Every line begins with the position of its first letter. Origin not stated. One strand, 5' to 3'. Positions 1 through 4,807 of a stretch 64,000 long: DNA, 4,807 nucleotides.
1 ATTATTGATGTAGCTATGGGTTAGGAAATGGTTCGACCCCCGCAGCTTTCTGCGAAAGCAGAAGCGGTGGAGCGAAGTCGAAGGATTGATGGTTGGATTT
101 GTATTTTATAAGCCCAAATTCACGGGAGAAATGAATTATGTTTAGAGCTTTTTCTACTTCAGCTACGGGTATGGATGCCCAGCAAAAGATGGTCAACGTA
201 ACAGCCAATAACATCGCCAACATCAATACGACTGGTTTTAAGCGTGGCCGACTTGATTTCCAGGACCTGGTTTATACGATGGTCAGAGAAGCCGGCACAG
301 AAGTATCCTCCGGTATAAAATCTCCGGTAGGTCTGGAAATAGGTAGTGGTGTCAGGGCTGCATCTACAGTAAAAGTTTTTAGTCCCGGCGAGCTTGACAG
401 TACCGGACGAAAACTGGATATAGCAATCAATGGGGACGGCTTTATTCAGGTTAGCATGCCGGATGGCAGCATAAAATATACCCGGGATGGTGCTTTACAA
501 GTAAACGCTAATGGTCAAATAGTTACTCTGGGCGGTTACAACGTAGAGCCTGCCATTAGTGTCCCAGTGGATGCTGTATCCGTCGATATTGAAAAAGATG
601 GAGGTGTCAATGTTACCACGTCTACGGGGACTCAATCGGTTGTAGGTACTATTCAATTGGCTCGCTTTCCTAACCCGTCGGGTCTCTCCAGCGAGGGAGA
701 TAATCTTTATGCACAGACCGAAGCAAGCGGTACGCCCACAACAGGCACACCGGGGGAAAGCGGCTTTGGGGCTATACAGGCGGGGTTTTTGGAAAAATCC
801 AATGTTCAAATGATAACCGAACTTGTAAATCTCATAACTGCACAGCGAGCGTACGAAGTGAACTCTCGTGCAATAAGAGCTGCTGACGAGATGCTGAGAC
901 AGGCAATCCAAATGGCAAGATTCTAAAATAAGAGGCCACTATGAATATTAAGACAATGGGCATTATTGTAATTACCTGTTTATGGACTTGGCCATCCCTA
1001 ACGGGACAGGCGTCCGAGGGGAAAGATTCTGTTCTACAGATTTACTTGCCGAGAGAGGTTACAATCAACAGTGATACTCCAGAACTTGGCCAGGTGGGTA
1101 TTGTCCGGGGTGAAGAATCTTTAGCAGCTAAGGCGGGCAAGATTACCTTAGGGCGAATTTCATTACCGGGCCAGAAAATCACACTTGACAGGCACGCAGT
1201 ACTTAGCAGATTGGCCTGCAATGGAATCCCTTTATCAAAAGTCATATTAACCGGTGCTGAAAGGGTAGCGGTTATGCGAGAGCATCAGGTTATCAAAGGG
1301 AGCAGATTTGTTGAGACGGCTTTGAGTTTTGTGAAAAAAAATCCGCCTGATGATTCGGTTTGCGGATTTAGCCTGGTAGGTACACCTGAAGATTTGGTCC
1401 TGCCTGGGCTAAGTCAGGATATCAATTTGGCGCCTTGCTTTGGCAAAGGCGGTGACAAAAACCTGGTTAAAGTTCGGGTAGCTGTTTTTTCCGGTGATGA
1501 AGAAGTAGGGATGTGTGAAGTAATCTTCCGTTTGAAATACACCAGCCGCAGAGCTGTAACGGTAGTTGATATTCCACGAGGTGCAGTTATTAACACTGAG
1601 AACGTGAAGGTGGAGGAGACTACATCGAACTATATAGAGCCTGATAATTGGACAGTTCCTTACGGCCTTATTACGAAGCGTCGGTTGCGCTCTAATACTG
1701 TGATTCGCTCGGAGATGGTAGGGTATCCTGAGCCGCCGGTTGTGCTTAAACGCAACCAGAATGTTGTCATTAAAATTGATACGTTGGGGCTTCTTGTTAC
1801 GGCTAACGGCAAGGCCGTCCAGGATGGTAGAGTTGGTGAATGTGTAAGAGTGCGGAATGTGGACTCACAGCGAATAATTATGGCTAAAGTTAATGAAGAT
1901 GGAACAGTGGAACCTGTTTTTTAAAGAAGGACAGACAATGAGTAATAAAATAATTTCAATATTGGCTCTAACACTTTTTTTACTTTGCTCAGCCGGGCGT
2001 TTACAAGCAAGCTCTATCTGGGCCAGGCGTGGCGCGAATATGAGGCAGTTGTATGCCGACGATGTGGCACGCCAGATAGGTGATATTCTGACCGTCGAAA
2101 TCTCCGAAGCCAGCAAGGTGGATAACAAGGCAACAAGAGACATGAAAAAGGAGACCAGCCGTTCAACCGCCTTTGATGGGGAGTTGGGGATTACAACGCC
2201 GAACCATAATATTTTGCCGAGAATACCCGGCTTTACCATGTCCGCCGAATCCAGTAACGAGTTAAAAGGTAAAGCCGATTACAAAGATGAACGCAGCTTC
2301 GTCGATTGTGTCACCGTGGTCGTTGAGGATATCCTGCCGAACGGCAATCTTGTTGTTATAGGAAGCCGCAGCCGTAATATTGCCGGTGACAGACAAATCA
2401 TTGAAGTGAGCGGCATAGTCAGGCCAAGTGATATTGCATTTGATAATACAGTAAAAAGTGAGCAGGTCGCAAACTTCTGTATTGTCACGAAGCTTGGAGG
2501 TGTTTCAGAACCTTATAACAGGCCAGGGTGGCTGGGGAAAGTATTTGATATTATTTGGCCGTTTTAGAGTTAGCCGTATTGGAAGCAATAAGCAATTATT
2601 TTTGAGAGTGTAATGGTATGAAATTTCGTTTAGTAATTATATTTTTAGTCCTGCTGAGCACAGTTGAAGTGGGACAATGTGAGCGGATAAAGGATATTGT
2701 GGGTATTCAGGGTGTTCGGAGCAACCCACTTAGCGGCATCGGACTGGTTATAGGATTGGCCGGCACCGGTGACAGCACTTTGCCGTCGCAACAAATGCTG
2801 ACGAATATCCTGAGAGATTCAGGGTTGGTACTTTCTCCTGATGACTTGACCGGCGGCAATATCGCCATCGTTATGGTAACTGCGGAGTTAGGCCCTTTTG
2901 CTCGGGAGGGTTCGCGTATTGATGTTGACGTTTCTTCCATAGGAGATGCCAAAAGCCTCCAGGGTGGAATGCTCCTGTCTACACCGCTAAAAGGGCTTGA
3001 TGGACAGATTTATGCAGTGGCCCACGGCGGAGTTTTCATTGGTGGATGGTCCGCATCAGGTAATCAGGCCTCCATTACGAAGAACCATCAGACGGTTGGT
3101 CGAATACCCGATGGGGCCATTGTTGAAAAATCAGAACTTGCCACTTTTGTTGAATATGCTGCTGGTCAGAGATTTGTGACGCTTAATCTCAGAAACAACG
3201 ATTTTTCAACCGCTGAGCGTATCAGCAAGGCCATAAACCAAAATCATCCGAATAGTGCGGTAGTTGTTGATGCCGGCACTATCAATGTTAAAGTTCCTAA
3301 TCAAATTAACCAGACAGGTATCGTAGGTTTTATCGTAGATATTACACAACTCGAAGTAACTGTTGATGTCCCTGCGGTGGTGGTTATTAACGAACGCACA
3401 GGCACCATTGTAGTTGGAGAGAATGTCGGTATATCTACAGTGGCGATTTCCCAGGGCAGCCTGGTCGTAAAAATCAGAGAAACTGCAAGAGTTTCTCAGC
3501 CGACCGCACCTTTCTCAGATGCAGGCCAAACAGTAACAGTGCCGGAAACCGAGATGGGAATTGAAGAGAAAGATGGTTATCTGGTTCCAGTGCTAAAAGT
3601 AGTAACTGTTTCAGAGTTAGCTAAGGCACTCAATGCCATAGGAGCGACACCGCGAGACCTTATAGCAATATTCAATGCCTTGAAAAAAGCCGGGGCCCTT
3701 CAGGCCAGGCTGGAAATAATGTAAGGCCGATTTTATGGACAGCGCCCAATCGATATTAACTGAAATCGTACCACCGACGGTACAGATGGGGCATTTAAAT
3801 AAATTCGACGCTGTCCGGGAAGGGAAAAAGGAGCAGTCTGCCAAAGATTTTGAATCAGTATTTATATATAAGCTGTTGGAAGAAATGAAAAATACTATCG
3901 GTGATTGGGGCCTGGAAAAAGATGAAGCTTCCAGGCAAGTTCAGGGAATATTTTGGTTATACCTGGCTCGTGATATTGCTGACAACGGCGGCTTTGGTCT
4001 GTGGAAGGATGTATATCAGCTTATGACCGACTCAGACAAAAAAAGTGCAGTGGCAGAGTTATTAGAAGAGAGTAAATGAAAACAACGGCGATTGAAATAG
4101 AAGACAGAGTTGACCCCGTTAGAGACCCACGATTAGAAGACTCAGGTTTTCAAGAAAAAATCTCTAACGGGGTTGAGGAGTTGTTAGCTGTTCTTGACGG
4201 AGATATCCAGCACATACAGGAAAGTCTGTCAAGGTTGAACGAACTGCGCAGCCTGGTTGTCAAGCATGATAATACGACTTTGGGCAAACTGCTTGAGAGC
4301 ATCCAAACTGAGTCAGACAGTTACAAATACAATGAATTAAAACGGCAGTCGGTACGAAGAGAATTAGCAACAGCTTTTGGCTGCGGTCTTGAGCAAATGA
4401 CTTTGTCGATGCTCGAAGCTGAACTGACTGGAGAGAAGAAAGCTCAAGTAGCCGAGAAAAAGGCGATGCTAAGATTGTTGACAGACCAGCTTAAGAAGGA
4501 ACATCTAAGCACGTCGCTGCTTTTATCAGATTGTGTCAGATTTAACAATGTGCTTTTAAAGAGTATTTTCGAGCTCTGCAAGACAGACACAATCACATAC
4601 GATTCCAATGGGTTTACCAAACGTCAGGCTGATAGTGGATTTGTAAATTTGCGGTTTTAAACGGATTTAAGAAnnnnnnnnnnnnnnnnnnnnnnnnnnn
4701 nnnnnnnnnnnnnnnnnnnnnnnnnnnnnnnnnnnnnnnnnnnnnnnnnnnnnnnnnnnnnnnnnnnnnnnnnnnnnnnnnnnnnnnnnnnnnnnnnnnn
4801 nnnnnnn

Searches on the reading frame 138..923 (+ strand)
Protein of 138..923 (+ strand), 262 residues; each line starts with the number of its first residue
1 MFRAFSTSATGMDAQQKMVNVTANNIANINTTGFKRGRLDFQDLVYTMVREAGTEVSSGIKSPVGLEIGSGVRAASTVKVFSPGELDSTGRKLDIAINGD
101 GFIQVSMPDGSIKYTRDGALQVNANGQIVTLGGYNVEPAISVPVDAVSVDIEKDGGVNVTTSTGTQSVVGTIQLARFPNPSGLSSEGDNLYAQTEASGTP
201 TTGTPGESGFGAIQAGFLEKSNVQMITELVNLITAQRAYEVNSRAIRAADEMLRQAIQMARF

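Call 14: search_protein_families(library=pfam, proteins=[window:138-923:+], max_evalue=0.001)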
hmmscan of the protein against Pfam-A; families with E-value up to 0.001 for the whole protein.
window:138-923:+ (262 aa): 3 families
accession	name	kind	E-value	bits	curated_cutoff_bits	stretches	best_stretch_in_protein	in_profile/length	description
PF22692.1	LlgE_F_G_D1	-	7.1e-24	84.2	27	1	96-159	1-64/64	Flagellar hook protein FlgE/F/G D1 domain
PF06429.18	Flg_bbr_C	-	2.7e-19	68.8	23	1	214-259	1-46/46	Flagellar basal body rod FlgEFG protein C-terminal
PF00460.25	Flg_bb_rod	-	1.6e-10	41.1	20.7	1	7-35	3-31/31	Flagella basal body rod protein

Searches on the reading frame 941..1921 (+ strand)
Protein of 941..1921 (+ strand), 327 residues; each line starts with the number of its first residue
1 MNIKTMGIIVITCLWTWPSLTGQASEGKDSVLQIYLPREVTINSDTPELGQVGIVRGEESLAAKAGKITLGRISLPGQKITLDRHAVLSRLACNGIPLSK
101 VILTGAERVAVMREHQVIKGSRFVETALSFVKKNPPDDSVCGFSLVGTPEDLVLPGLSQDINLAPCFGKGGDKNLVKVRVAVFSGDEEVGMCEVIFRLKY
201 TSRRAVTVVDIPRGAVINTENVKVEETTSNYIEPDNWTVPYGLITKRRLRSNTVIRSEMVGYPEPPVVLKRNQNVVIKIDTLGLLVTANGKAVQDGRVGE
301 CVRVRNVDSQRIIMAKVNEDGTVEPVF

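Call 14: search_protein_families(library=pfam, proteins=[window:941-1921:+], max_evalue=0.001)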
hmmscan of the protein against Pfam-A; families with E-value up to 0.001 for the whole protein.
window:941-1921:+ (327 aa): 1 family
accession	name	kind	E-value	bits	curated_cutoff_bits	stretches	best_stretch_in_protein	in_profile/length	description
PF13144.11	ChapFlgA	-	2.3e-21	76.5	23.8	1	205-324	4-121/122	Chaperone for flagella basal body P-ring formation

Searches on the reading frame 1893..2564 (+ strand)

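Call 14: search_protein_families(library=pfam, proteins=[window:1893-2564:+], max_evalue=0.001)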
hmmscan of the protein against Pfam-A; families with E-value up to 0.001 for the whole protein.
window:1893-2564:+ (224 aa): 1 family
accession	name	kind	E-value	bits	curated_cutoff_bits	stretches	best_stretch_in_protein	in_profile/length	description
PF02107.21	FlgH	-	7e-41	140.1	27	1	38-223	3-172/172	Flagellar L-ring protein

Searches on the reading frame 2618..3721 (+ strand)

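Call 14: search_protein_families(library=pfam, proteins=[window:2618-3721:+], max_evalue=0.001)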
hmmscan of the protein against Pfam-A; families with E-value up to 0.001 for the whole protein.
window:2618-3721:+ (368 aa): 1 family
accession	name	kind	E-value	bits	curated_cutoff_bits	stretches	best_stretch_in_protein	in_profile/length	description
PF02119.21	FlgI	-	9.2e-117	390.2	25.3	1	23-367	1-343/343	Flagellar P-ring protein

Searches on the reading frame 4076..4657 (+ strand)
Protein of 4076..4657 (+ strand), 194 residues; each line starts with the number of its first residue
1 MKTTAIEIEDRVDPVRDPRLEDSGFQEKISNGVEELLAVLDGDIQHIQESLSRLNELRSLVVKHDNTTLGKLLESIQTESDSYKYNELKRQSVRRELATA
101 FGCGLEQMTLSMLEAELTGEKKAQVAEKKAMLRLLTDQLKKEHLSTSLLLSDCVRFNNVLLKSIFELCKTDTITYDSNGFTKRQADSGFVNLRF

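Call 14: search_protein_families(library=pfam, proteins=[window:4076-4657:+], max_evalue=0.001)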
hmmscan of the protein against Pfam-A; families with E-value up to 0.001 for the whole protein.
window:4076-4657:+ (194 aa): 1 family
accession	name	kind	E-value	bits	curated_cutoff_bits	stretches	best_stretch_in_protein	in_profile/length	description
PF05130.17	FlgN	-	5.7e-06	27.3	30.5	1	33-181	3-145/147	FlgN protein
